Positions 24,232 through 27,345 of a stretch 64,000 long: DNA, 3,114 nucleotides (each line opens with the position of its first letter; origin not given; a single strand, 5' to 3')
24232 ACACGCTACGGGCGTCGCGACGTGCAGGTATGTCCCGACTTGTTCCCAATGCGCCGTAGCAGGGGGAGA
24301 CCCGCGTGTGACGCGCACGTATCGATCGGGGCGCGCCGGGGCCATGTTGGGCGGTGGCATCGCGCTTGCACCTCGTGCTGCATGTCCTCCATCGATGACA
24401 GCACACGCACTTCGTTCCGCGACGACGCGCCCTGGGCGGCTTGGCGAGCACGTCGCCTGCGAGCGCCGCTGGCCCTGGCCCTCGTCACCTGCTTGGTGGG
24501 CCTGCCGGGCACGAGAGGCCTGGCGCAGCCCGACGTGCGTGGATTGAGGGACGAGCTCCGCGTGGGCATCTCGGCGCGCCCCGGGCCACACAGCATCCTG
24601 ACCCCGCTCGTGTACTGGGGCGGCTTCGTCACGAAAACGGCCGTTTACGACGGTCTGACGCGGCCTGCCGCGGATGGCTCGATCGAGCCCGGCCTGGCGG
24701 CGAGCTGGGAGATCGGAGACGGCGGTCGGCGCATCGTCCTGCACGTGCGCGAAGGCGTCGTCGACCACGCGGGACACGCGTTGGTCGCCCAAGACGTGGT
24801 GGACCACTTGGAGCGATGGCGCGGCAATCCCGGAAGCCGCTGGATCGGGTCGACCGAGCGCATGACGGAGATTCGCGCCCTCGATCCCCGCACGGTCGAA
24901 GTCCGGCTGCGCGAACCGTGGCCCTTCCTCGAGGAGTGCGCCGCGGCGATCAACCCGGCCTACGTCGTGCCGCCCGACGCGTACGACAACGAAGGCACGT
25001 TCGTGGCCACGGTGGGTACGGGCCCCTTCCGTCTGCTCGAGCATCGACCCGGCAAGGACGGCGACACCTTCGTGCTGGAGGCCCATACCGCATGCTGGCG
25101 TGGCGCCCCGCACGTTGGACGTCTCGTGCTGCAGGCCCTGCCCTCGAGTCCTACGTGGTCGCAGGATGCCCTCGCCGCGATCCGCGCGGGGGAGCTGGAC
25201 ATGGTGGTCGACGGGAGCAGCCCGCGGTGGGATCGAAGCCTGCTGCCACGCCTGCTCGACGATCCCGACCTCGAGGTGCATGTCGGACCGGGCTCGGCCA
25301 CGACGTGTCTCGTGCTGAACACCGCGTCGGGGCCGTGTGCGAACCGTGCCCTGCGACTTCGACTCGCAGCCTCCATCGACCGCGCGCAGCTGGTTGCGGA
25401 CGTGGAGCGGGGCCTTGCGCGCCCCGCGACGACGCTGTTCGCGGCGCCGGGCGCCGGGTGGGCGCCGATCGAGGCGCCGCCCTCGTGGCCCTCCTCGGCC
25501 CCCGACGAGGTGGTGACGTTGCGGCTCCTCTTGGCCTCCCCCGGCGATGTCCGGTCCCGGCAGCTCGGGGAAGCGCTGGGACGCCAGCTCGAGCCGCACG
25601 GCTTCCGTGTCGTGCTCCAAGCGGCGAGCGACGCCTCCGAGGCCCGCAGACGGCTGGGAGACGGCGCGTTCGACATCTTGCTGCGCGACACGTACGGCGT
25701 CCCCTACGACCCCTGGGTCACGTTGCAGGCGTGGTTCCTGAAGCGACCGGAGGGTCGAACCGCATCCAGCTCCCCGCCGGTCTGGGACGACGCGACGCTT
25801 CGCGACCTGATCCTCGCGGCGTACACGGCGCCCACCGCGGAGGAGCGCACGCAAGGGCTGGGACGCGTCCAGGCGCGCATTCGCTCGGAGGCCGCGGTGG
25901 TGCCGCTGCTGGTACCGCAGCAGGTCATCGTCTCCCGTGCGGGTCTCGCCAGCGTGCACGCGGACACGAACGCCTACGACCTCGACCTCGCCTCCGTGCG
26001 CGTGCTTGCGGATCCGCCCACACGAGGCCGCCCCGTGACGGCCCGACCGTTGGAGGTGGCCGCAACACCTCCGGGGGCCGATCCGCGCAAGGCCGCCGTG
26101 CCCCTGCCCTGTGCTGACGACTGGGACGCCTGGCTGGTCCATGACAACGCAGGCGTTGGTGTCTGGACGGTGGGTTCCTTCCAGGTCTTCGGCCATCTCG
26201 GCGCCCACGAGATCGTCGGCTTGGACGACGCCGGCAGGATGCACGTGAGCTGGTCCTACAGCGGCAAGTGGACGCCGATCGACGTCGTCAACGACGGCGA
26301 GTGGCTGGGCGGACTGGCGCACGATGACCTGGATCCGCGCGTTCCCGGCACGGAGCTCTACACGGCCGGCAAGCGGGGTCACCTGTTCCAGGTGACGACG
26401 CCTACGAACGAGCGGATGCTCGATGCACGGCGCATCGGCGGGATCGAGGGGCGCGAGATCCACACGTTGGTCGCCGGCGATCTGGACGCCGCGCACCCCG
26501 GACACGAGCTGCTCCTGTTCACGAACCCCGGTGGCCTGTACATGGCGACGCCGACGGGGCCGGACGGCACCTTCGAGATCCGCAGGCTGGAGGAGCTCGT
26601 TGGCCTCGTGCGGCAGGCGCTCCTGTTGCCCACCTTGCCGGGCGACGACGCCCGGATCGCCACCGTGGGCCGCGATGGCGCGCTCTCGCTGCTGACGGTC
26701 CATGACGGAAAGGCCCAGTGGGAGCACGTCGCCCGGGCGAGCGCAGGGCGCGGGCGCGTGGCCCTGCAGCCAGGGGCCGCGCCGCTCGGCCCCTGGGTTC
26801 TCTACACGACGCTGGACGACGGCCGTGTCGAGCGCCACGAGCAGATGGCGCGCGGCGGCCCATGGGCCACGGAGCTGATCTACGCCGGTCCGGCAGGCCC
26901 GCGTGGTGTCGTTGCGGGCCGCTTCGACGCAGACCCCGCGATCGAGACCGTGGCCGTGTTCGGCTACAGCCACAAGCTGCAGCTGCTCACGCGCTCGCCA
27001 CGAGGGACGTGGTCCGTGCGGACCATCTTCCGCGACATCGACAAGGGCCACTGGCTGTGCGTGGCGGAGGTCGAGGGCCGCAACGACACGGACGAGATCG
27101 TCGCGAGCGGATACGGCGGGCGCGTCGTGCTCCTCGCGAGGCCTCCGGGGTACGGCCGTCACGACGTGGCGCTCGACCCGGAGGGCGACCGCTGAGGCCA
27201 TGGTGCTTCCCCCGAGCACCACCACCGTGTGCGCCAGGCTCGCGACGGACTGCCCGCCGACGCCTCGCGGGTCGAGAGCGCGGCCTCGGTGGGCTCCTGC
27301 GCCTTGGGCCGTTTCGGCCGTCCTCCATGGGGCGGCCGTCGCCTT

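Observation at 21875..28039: TonB-dependent uptake locus: receptor divergent from an SBP-propeller fusion gene followed by tonB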

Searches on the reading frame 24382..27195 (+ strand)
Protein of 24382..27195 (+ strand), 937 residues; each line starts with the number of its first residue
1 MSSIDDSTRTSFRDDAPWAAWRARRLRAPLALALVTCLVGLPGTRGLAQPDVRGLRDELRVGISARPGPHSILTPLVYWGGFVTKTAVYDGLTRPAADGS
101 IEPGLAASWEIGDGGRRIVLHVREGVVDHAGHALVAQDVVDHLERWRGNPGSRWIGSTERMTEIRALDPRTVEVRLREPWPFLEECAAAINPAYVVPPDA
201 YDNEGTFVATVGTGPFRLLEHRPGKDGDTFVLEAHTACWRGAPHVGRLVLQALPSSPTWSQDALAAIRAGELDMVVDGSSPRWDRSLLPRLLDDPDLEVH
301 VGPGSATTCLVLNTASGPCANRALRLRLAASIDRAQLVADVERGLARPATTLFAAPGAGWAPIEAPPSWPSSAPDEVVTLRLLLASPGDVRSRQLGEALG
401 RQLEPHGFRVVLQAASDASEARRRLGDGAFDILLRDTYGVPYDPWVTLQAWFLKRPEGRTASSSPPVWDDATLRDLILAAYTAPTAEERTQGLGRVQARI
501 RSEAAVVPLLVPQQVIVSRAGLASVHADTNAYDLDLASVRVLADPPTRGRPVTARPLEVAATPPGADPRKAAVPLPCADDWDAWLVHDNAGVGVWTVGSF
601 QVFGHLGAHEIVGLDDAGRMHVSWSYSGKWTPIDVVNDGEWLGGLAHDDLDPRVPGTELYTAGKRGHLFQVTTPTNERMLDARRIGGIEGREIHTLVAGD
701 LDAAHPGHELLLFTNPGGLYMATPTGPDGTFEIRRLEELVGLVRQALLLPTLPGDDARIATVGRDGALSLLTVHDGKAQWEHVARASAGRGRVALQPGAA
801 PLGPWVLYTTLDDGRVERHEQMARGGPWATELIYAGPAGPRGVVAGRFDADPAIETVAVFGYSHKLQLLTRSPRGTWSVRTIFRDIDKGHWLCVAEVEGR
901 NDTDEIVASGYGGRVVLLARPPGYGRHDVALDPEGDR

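Call 8: search_protein_families(library=pfam, proteins=[window:24382-27195:+], max_evalue=0.01)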
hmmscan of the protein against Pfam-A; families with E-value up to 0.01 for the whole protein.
window:24382-27195:+ (937 aa): 1 family
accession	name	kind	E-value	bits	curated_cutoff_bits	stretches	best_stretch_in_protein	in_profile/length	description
PF00496.27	SBP_bac_5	-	4.5e-42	144.9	32.4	1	101-455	2-364/368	Bacterial extracellular solute-binding proteins, family 5 Middle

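Call 9: search_protein_families(library=ncbifam, proteins=[window:24382-27195:+], max_evalue=0.01)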
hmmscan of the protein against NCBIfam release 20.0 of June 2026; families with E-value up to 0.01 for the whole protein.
window:24382-27195:+ (937 aa): 11 families
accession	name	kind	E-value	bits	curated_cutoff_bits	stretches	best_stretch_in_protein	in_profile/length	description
TIGR02294.1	nickel_nikA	equivalog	1.6e-40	139.1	393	2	73-355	19-299/501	nickel ABC transporter substrate-binding protein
NF047575.1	opine_bind_CntA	exception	1.2e-30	106.6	800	2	74-355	51-332/535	staphylopine-dependent metal ABC transporter substrate-binding lipoprotein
NF045468.1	Opp5A_nikA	equivalog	2.5e-14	52.6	600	1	86-353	42-289/488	nickel ABC transporter substrate-binding protein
NF011689.0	PRK15109.1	equivalog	1.7e-12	46.8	560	1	158-361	154-349/547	ABC transporter substrate-binding protein SapA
NF007287.0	PRK09755.1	equivalog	2.5e-06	26.6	1098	1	88-142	63-117/535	ABC transporter substrate-binding protein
TIGR04028.1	SBP_KPN_01854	hypoth_equivalog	2.9e-06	26.1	468.5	0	100-226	43-178/509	TIGR04028 family ABC transporter substrate-binding protein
NF011942.0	PRK15413.1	equivalog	3.3e-06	26.1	594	1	87-353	57-314/512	glutathione ABC transporter substrate-binding protein GsiB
NF043070.1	DppA_dipep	equivalog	5.6e-06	25.2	1005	1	88-354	60-339/535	dipeptide ABC transporter periplasmic-binding protein DppA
NF011684.0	PRK15104.1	equivalog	7.6e-06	24.9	947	0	163-351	161-342/543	oligopeptide ABC transporter substrate-binding protein OppA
NF010149.0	PRK13626.1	equivalog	0.0035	16.1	476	1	88-220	150-275/552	HTH-type transcriptional regulator SgrR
NF045467.1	Opp4A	equivalog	0.0036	15.6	650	0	209-275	206-264/556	oligopeptide ABC transporter substrate-binding protein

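Call 10: find_homologous_proteins(query=window:24382-27195:+)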
Query window:24382-27195:+ (937 aa): 57 proteins with E <= 0.001 among 8000 candidates.
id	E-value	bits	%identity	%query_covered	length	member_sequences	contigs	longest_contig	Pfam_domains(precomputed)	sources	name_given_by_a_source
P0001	0.0e+0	2136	100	100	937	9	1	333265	PF00496.28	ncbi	ncbi:MAG: ABC transporter substrate-binding protein [Planctomycetota bacterium]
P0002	0.0e+0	1566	78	94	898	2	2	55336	PF00496.28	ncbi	ncbi:MAG: ABC transporter substrate-binding protein [Planctomycetota bacterium]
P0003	0.0e+0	1194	61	94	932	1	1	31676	PF00496.28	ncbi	-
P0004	0.0e+0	1101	59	97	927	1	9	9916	PF00496.28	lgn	-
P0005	1.8e-277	942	53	92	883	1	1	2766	PF00496.28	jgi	-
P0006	7.5e-252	857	50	96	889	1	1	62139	PF00496.28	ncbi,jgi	ncbi:MAG: ABC transporter substrate-binding protein [Planctomycetota bacterium]|jgi:nickel transport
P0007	2.4e-234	799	48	97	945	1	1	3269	PF00496.28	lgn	-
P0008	2.2e-228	779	46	93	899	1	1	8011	PF00496.28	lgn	-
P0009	8.6e-228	777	47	94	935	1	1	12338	PF00496.28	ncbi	-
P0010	3.1e-219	749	47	93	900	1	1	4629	PF00496.28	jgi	jgi:nickel transport system substrate-binding protein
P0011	5.1e-169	583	45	77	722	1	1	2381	PF00496.28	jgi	jgi:hypothetical protein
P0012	2.1e-113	398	45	52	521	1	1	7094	PF00496.28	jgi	-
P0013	2.8e-105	372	43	55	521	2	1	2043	PF00496.28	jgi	jgi:peptide/nickel transport system substrate-binding protein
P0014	2.3e-100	355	42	52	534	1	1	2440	PF00496.28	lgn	-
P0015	6.9e-97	344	41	52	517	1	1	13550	PF00496.28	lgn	-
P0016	5.0e-88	314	42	52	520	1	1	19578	PF00496.28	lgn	-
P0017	3.2e-70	256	55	24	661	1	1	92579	PF00496.28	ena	-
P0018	1.4e-21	95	33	32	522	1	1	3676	PF00496.28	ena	-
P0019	2.7e-18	84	28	35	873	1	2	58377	PF19300.5,PF00528.28,PF00496.28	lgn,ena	-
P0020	3.8e-18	83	25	46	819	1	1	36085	PF19300.5,PF00528.28,PF00496.28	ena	-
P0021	6.6e-18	82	29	38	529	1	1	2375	PF00496.28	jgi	-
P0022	5.1e-17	79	29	37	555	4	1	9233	PF00496.28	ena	-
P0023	2.4e-16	77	32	32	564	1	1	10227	PF00496.28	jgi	-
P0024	5.1e-16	76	31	35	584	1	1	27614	PF00496.28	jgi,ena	-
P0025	1.8e-15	74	31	27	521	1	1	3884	PF00496.28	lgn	-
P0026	2.4e-15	74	26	38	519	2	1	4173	PF00496.28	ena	-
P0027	2.8e-15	74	30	30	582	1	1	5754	PF00496.28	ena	-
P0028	1.1e-14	72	29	29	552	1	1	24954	PF00496.28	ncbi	-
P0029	1.6e-14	71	30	29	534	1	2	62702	PF00496.28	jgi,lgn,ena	-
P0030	1.8e-14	71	30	28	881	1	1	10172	PF19300.5,PF00528.28,PF00496.28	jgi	jgi:peptide/nickel transport system substrate-binding protein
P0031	1.8e-14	71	24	48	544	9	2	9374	PF00496.28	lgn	-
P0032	3.9e-14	70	30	35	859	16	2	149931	PF19300.5,PF00528.28,PF00496.28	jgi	jgi:peptide/nickel transport system substrate-binding protein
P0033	5.7e-14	69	29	35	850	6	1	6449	PF19300.5,PF00528.28,PF00496.28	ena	-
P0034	1.1e-13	68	28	35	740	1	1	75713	PF19300.5,PF00496.28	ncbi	-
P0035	1.1e-13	68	29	35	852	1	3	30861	PF19300.5,PF00528.28,PF00496.28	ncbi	ncbi:MAG: ABC transporter substrate-binding protein [Steroidobacteraceae bacterium]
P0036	2.9e-13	67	31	27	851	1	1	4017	PF19300.5,PF00528.28,PF00496.28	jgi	-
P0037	3.2e-13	67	28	45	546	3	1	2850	PF00496.28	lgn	-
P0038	4.9e-13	66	30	28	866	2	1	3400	PF19300.5,PF00528.28,PF00496.28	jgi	jgi:peptide/nickel transport system substrate-binding protein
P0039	1.7e-12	64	27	49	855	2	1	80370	PF19300.5,PF00528.28,PF00496.28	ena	-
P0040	3.2e-12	64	29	35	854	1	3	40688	PF19300.5,PF00528.28,PF00496.28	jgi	jgi:peptide/nickel transport system substrate-binding protein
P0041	3.2e-12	64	29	35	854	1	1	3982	PF19300.5,PF00528.28,PF00496.28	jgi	jgi:ABC-type dipeptide/oligopeptide/nickel transport system permease component/ABC-type transport sy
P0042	6.4e-12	63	28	31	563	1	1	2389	PF00496.28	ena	-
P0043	8.2e-12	62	27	35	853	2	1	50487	PF00528.28,PF00496.28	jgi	-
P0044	2.7e-11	61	29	28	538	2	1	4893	PF00496.28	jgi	jgi:peptide/nickel transport system substrate-binding protein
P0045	3.5e-11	60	27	39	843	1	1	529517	PF19300.5,PF00528.28,PF00496.28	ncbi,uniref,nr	ncbi:ABC transporter substrate-binding protein [Flavisphingomonas formosensis]|uniref:ABC transporte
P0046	8.9e-11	59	27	45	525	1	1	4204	PF00496.28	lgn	-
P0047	2.6e-10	57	27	29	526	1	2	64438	PF00496.28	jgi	jgi:peptide/nickel transport system substrate-binding protein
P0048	3.2e-10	57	29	36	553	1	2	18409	PF00496.28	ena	-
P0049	3.7e-10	57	29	35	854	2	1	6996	PF19300.5,PF00528.28,PF00496.28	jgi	jgi:peptide/nickel transport system substrate-binding protein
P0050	8.6e-10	56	28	35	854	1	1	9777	PF19300.5,PF00528.28,PF00496.28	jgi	jgi:peptide/nickel transport system substrate-binding protein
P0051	1.1e-9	55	28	35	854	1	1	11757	PF19300.5,PF00528.28,PF00496.28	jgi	jgi:peptide/nickel transport system substrate-binding protein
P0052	1.1e-9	55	28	35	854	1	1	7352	PF19300.5,PF00528.28,PF00496.28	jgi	jgi:peptide/nickel transport system substrate-binding protein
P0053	5.8e-8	49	29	26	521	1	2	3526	PF00496.28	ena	-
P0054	2.1e-7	48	24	34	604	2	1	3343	PF00496.28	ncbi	-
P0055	6.3e-7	46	26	31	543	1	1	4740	PF00496.28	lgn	-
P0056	1.0e-6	45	30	46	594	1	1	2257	PF00496.28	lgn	-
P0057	7.7e-6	42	25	34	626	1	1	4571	PF00496.28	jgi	jgi:peptide/nickel transport system substrate-binding protein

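Call 11: find_encoding_contigs(protein=P0001, flank=10000, max_places=3)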
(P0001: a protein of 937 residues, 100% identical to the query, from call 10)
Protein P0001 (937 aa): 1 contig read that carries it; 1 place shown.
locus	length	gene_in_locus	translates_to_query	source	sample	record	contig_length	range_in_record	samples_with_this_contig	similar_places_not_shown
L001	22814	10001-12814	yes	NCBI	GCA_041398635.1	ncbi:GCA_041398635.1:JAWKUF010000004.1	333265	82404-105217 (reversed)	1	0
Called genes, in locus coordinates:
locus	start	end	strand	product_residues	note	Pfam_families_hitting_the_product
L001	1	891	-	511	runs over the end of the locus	-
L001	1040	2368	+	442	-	PF08245:Mur_ligase_M (weak), PF02875:Mur_ligase_C, PF27239:FOL3_C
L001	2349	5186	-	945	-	PF13620:CarboxypepD_reg (faint)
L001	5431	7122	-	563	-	PF13646:HEAT_2, PF00092:VWA, PF13519:VWA_2 (weak), PF13768:VWA_3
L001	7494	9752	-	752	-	PF07715:Plug, PF00593:TonB_dep_Rec_b-barrel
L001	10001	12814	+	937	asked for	PF00496:SBP_bac_5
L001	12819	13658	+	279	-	PF03544:TonB_C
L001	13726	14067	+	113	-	-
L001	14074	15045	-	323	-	PF03193:RsgA_GTPase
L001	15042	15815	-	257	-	PF08032:SpoU_sub_bind (weak), PF00588:SpoU_methylase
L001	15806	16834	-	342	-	PF01479:S4, PF00849:PseudoU_synth_2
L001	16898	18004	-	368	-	PF03739:LptF_LptG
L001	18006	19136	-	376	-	PF03739:LptF_LptG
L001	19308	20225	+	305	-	PF00491:Arginase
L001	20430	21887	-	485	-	PF16697:Yop-YscD_cpl (weak), PF00498:FHA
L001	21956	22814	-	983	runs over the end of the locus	PF00498:FHA, PF16697:Yop-YscD_cpl (weak), PF00188:CAP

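Call 12: find_encoding_contigs(protein=P0002, flank=10000, max_places=3)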
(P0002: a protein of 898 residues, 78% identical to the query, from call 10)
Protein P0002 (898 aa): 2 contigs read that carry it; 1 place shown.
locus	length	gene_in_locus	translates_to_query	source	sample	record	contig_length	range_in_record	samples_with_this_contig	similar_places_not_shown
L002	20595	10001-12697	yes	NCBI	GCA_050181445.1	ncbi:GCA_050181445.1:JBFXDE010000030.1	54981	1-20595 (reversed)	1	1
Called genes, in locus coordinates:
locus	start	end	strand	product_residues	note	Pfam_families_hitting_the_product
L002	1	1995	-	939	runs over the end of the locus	PF13620:CarboxypepD_reg (weak)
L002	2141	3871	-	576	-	PF13620:CarboxypepD_reg (faint)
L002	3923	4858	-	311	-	-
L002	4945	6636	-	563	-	PF13646:HEAT_2, PF00092:VWA, PF13519:VWA_2 (weak), PF13768:VWA_3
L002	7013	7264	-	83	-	-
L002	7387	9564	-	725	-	PF07715:Plug, PF00593:TonB_dep_Rec_b-barrel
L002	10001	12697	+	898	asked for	PF00496:SBP_bac_5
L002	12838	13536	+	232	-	PF03544:TonB_C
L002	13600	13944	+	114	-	-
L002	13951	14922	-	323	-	PF03193:RsgA_GTPase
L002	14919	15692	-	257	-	PF08032:SpoU_sub_bind (weak), PF00588:SpoU_methylase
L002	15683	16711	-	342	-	PF01479:S4, PF00849:PseudoU_synth_2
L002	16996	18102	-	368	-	PF03739:LptF_LptG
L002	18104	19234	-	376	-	PF03739:LptF_LptG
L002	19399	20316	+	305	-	PF00491:Arginase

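Call 13: find_encoding_contigs(protein=P0006, flank=10000, max_places=3)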
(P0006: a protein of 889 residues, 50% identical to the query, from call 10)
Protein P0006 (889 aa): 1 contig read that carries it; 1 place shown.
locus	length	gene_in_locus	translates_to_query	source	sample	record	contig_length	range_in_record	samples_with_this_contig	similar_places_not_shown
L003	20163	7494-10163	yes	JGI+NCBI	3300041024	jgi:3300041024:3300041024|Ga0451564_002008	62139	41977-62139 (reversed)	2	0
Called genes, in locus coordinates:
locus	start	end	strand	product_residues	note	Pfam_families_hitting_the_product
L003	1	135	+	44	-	?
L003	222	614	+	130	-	-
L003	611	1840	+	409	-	PF13646:HEAT_2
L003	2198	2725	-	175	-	PF05685:Uma2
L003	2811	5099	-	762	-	PF03130:HEAT_PBS (faint), PF02985:HEAT (faint), PF13646:HEAT_2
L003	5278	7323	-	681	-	PF07715:Plug, PF00593:TonB_dep_Rec_b-barrel, PF14905:OMP_b-brl_3 (weak)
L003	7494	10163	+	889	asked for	PF00496:SBP_bac_5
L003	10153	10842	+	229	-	PF03544:TonB_C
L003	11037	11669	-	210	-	-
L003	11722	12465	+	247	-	-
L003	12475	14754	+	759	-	PF13646:HEAT_2, PF02985:HEAT (faint), PF03130:HEAT_PBS (faint), PF13646:HEAT_2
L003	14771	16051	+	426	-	-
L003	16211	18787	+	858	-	PF00069:Pkinase, PF01636:APH (faint), PF07714:PK_Tyr_Ser-Thr, PF10647:Gmad1 (faint), PF26550:Tricorn_2nd (faint), PF26549:Tricorn_N (weak), PF07676:PD40 (weak)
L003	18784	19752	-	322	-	PF01210:NAD_Gly3P_dh_N, PF01266:DAO (weak), PF02558:ApbA, PF07479:NAD_Gly3P_dh_C, PF20618:GPD_NAD_C_bact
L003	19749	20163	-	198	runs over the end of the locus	PF02660:G3P_acyltransf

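Call 14: find_encoding_contigs(protein=P0003, flank=10000, max_places=2)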
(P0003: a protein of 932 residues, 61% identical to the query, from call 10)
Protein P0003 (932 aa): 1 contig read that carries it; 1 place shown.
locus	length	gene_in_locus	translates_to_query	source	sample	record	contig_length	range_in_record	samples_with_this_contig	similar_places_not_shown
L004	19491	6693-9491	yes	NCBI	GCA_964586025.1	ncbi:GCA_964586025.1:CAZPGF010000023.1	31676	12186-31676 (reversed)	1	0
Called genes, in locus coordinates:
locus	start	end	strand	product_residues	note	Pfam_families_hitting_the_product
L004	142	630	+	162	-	PF02810:SEC-C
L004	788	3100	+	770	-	PF11412:DsbD_N, PF02683:DsbD_TM, PF13899:Thioredoxin_7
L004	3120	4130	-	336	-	PF13646:HEAT_2 (weak)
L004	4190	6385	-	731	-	PF07715:Plug, PF00593:TonB_dep_Rec_b-barrel, PF14905:OMP_b-brl_3 (faint)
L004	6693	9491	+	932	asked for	PF00496:SBP_bac_5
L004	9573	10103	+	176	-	PF00403:HMA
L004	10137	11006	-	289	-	PF03544:TonB_C (weak)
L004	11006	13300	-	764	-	PF07715:Plug, PF00593:TonB_dep_Rec_b-barrel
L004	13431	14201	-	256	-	PF00528:BPD_transp_1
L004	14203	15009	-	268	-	PF00005:ABC_tran, PF13304:AAA_21 (faint)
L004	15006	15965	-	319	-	PF13379:NMT1_2, PF09084:NMT1, PF12974:Phosphonate-bd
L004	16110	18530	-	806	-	-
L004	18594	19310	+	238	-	-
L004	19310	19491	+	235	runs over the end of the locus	-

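Call 15: find_encoding_contigs(protein=P0009, flank=10000, max_places=2)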
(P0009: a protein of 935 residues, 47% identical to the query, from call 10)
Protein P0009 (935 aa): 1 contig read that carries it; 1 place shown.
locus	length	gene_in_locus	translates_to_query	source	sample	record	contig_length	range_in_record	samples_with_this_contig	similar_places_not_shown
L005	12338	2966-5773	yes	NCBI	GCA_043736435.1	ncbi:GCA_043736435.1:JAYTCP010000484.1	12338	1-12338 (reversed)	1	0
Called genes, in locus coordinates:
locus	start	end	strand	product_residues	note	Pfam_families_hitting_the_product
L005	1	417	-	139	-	?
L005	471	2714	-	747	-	PF07715:Plug, PF00593:TonB_dep_Rec_b-barrel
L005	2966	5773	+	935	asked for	PF00496:SBP_bac_5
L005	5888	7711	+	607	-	-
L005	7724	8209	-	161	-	PF07291:MauE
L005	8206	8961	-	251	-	PF00005:ABC_tran, PF02463:SMC_N (faint), PF13304:AAA_21 (weak)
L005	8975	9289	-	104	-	-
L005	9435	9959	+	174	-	-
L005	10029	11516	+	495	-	PF01833:TIG (faint)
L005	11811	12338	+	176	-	?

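Call 16: find_encoding_contigs(protein=P0016, flank=10000, max_places=2)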
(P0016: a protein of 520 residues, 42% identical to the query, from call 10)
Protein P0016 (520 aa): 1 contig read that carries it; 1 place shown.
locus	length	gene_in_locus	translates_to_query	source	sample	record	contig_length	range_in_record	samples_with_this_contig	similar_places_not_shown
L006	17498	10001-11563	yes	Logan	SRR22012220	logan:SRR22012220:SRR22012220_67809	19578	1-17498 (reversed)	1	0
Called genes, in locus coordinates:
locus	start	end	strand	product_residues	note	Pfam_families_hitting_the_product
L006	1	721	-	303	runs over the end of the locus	-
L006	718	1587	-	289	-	PF13469:Sulfotransfer_3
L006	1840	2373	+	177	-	-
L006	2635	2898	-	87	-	-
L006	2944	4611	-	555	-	PF11412:DsbD_N (weak), PF02683:DsbD_TM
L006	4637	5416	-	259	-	-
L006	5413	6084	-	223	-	PF04542:Sigma70_r2, PF22029:PhyR_sigma2 (weak), PF08281:Sigma70_r4_2, PF04545:Sigma70_r4 (weak)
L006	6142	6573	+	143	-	-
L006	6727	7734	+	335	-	PF00535:Glycos_transf_2, PF10111:Glyco_tranf_2_2, PF13641:Glyco_tranf_2_3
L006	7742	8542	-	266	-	PF01209:Ubie_methyltran, PF13489:Methyltransf_23, PF13649:Methyltransf_25, PF13847:Methyltransf_31, PF08241:Methyltransf_11, PF08242:Methyltransf_12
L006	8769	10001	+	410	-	-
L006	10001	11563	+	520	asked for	PF00496:SBP_bac_5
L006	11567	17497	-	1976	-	?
